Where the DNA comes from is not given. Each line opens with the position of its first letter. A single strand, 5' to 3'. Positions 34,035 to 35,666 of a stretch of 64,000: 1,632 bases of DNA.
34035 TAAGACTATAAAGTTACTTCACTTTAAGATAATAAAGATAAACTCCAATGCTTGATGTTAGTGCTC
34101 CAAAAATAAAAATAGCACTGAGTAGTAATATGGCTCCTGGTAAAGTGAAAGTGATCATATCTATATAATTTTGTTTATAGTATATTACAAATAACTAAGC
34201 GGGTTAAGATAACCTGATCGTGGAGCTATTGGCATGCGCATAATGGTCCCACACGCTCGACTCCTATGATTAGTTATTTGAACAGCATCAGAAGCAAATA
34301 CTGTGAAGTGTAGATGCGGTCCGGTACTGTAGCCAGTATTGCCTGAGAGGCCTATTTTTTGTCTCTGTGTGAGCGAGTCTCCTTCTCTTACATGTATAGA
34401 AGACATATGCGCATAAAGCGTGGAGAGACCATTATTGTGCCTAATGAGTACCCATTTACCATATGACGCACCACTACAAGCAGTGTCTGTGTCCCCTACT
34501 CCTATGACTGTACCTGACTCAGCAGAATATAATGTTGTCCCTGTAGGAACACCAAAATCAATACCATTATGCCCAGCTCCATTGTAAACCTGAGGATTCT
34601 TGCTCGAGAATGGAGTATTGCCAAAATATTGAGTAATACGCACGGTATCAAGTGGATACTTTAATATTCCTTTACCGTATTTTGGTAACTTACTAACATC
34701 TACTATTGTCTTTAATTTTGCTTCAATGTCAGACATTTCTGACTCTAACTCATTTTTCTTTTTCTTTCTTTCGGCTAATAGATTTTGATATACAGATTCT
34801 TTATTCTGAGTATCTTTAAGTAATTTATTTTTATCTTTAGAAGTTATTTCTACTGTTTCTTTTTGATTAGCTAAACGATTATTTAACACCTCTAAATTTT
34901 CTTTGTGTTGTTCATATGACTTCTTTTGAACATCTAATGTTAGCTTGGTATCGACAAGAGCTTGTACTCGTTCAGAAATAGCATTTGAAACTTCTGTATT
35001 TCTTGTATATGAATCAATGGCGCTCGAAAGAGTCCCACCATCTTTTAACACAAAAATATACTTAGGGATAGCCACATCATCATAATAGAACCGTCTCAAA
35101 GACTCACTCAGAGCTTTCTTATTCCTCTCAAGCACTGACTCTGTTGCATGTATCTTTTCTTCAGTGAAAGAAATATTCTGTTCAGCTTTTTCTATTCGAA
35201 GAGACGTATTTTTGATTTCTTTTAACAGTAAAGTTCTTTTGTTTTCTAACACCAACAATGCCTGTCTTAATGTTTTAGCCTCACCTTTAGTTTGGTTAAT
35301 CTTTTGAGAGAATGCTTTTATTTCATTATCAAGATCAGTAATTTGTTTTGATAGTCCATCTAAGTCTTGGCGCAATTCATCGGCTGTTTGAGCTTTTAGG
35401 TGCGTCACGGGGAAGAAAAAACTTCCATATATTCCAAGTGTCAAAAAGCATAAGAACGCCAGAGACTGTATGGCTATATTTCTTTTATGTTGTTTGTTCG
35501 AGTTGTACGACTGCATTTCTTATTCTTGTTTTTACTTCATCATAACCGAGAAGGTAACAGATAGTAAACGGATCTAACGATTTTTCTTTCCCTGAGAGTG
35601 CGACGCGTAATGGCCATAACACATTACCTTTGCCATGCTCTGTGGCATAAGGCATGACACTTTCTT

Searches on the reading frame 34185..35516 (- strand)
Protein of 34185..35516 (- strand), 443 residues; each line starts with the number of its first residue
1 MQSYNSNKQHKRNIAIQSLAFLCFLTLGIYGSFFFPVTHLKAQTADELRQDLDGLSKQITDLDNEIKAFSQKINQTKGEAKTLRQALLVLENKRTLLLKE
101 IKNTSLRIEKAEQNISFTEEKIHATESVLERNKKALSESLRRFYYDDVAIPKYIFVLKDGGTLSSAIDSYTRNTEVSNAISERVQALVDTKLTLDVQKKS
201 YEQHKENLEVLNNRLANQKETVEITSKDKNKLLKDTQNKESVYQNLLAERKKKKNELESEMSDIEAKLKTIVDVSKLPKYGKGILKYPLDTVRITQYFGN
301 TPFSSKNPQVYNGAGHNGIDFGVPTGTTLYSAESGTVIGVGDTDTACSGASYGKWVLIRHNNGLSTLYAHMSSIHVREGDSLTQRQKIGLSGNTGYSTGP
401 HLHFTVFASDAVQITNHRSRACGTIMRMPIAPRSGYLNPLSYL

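Call 11: find_encoding_contigs(protein=window:34185-35516:-, flank=4000)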
Protein window:34185-35516:- (443 aa): 1 contig read that carries it; 1 place shown.
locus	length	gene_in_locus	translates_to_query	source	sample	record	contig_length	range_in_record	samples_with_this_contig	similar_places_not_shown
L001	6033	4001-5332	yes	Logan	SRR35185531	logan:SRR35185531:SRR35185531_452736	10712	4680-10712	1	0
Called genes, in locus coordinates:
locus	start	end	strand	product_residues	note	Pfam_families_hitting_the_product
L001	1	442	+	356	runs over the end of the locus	PF00953:Glycos_transf_4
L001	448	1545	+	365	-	PF01098:FTSW_RODA_SPOVE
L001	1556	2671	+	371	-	PF03033:Glyco_transf_28, PF04101:Glyco_tran_28_C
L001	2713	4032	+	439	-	PF00749:tRNA-synt_1c, PF19269:Anticodon_2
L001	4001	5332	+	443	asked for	PF01551:Peptidase_M23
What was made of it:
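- Many gene callers skip them (call 11).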

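Call 12: find_related_loci(query=window:34185-35516:-, collection=genome_contigs, flank=4000)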
Query window:34185-35516:- (443 aa) in genome_contigs; peptide patterns used: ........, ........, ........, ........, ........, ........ (x = any residue, [..] = any of these).
424 stretches matched a pattern; 243 encode a relative of the query (tblastn E <= 1e-3); the best 80 are kept; 80 distinct loci.
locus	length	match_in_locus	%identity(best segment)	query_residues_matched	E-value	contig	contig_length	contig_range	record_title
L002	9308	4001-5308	67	14-443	0e+0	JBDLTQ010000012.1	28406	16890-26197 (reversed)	MAG: Candidatus Parcubacteria bacterium isolate lewisrun_2019_sw_WHONDRS-S19S_0014_B_bin.23 scaffold_1589335, whole geno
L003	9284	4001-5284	67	11-443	0e+0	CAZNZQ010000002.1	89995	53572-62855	MAG TPA_asm: uncultured Candidatus Saccharibacteria bacterium isolate SRP285395_co1_102 genome assembly, contig: NODE_24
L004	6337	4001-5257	67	25-443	0e+0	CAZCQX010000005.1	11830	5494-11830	MAG TPA_asm: uncultured Candidatus Saccharibacteria bacterium isolate SRP135725_co3_186 genome assembly, contig: NODE_61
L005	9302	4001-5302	62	13-443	0e+0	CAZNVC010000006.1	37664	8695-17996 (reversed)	MAG TPA_asm: uncultured Candidatus Saccharibacteria bacterium isolate SRP278252_co1_774 genome assembly, contig: NODE_16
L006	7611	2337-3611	64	24-443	0e+0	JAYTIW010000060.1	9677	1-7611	MAG: Candidatus Paceibacterota bacterium isolate GFS_2860 GFS_2860_59, whole genome shotgun sequence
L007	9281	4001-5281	62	17-443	2e-177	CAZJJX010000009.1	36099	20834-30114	MAG TPA_asm: uncultured Candidatus Saccharibacteria bacterium isolate SRP278252_co2_95 genome assembly, contig: NODE_226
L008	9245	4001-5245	62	29-443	9e-175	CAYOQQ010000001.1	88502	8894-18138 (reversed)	MAG TPA_asm: uncultured Candidatus Saccharibacteria bacterium isolate SRP278252_co2_198 genome assembly, contig: NODE_35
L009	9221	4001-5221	63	35-443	2e-173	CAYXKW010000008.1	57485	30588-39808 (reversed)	MAG TPA_asm: uncultured Candidatus Saccharibacteria bacterium isolate SRP286056_co3_512 genome assembly, contig: NODE_25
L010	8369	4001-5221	70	37-443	0e+0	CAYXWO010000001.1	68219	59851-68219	MAG TPA_asm: uncultured Candidatus Saccharibacteria bacterium isolate SRP286056_co2_66 genome assembly, contig: NODE_395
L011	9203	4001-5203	64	43-443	1e-172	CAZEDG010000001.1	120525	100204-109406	MAG TPA_asm: uncultured Candidatus Saccharibacteria bacterium isolate SRP278252_co2_772 genome assembly, contig: NODE_19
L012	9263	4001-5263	61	22-443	4e-172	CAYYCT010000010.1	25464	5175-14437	MAG TPA_asm: uncultured Candidatus Saccharibacteria bacterium isolate SRP278252_co2_838 genome assembly, contig: NODE_38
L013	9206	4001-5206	63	42-443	2e-171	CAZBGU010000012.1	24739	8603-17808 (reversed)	MAG TPA_asm: uncultured Candidatus Saccharibacteria bacterium isolate SRP278252_co1_166 genome assembly, contig: NODE_33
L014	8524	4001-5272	60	24-443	2e-171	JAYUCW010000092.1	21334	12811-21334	MAG: Candidatus Paceibacterota bacterium isolate GFS_7029 GFS_7029_91, whole genome shotgun sequence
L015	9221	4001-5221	61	32-443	9e-171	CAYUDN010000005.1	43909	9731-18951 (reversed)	MAG TPA_asm: uncultured Candidatus Saccharibacteria bacterium isolate SRP278252_co1_764 genome assembly, contig: NODE_11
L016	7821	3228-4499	61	16-443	7e-168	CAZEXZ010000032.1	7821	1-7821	MAG TPA_asm: uncultured Candidatus Saccharibacteria bacterium isolate SRP170004_co1_567 genome assembly, contig: NODE_15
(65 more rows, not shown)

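Call 19: search_protein_families(library=pfam, proteins=[window:34185-35516:-], max_evalue=10)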
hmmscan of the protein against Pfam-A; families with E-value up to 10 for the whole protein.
window:34185-35516:- (443 aa): 17 families
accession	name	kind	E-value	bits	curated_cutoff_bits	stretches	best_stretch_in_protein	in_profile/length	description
PF01551.29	Peptidase_M23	-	7.1e-28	97.1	28.7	1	315-407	2-88/96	Peptidase family M23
PF03961.19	FapA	-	0.0011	19.1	31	2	39-129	144-242/272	Flagellar Assembly Protein A beta solenoid domain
PF25014.1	NET2A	-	0.0043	17.4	33.1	1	43-137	125-222/235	NET2A-like domain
PF09789.14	CC149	-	0.017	14.9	30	2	42-138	60-156/316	Coiled-coil domain-containing protein 149-A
PF13863.11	DUF4200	-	0.057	14.2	29.7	1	185-271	6-92/119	Domain of unknown function (DUF4200)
PF13851.11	GAS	-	0.061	13.1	32.3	2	44-147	69-176/200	Growth-arrest specific micro-tubule binding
PF06103.16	DUF948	-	0.073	13.7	37.2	1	42-81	32-71/89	Bacterial protein of unknown function (DUF948)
PF01555.25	N6_N4_Mtase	-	0.095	13.1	26.7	1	154-256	40-132/221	DNA methylase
PF11932.13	DUF3450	-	0.13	12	32.6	1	49-137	15-103/241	Protein of unknown function (DUF3450)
PF05335.18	DUF745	-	0.14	12.3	33.3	2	52-136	64-148/183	Protein of unknown function (DUF745)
PF05531.17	NPV_P10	-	0.15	13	29.8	1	37-71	27-63/75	Nucleopolyhedrovirus P10 protein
PF02601.20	Exonuc_VII_L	-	0.17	11.8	35.9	2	40-138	152-261/315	Exonuclease VII, large subunit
PF12296.13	HsbA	-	0.18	12.7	33.5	1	48-87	4-39/121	Hydrophobic surface binding protein A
PF02090.21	SPAM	-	0.6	10.5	35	1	45-127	21-103/142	Salmonella surface presentation of antigen gene type M protein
PF07851.19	TMEM120A-B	-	3.4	7.3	29.8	1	185-281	5-93/324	TMEM120A/B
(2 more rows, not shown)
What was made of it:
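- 34185..35516 (-): Upstream partner gene: an M23 (LytM) metallopeptidase with an N-terminal signal-peptide-like segment, about 250 aa of coiled coil and intact HxxxD and HxH motifs. This is an EnvC/PcsB-like architecture. It is the last long gene of the mraY-ftsW-murG-gltX-M23 cluster. Pfam PF01551 (call 19).
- Checked: They are 28 nt apart, and pepA starts 26 nt after the stop of the 443-aa M23 peptidase ORF (34185..35516, minus strand; PF01551 E 7e-28, call 19).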

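Call 20: search_protein_families(library=ncbifam, proteins=[window:34185-35516:-], max_evalue=10)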
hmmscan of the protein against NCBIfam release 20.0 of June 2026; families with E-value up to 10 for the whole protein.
window:34185-35516:- (443 aa): 35 families (the best 25 are shown)
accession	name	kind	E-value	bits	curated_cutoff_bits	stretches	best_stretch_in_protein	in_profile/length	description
NF008652.0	PRK11649.1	equivalog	1.4e-21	76.8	341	1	282-409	281-400/439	murein DD-endopeptidase MepM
NF053825.1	PdgNdpepShyA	equivalog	8.5e-21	74.1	700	1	306-408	286-382/425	peptidoglycan DD-endopeptidase ShyA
NF052530.1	Heli_ShapePgp3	exception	1.3e-19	70.4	300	1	196-409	61-254/270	peptidoglycan metallopeptidase Pgp3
NF052336.1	PdgHdaseHSB100310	equivalog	1.1e-16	61.1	500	1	313-411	54-146/316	peptidoglycan hydrolase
NF041208.1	celldiv_DipM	equivalog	4.9e-16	59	740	1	316-407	319-405/419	cell division endopeptidase DipM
NF053824.1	PdgNdpepShyC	equivalog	1.3e-15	57.3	700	1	282-406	265-380/429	peptidoglycan DD-endopeptidase ShyC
NF052529.1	PG_M23_Pgp6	exception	9.9e-14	50.8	600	1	272-407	292-420/452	peptidoglycan metallopeptidase Pgp6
NF050804.1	CellDivDipMCaul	equivalog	2.6e-12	46.4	900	1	313-406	525-613/634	cell division endopeptidase DipM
NF040883.1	amid_act_ActS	equivalog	3.7e-11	42.8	375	1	313-406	133-220/242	amidase activator ActS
NF053738.1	S2SprSpoIIQBc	equivalog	4.8e-09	36.2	250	1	318-408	124-212/232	stage II sporulation protein SpoIIQ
NF008123.1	PRK10871.1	equivalog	8.5e-08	32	311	1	314-406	263-349/365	murein hydrolase activator NlpD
TIGR02169.1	SMC_prok_A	equivalog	1.9e-07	29.2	729.4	1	42-271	674-902/1165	chromosome segregation protein SMC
NF047657.1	CellWlHdaseLepto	equivalog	2.3e-07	30.5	400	1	250-389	72-195/221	hypothetical protein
NF047755.1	LIC_10271_M23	exception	4.1e-07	30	180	1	259-389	64-184/207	LIC_10271 family cell wall hydrolase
NF045487.1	ASRP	equivalog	9.9e-06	24.4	300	2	44-140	318-417/593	archaea-specific SMC-related protein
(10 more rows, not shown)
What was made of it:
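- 34185..35516 (-): NCBIfam domain-level hits to MepM, ShyA and DipM (call 20).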
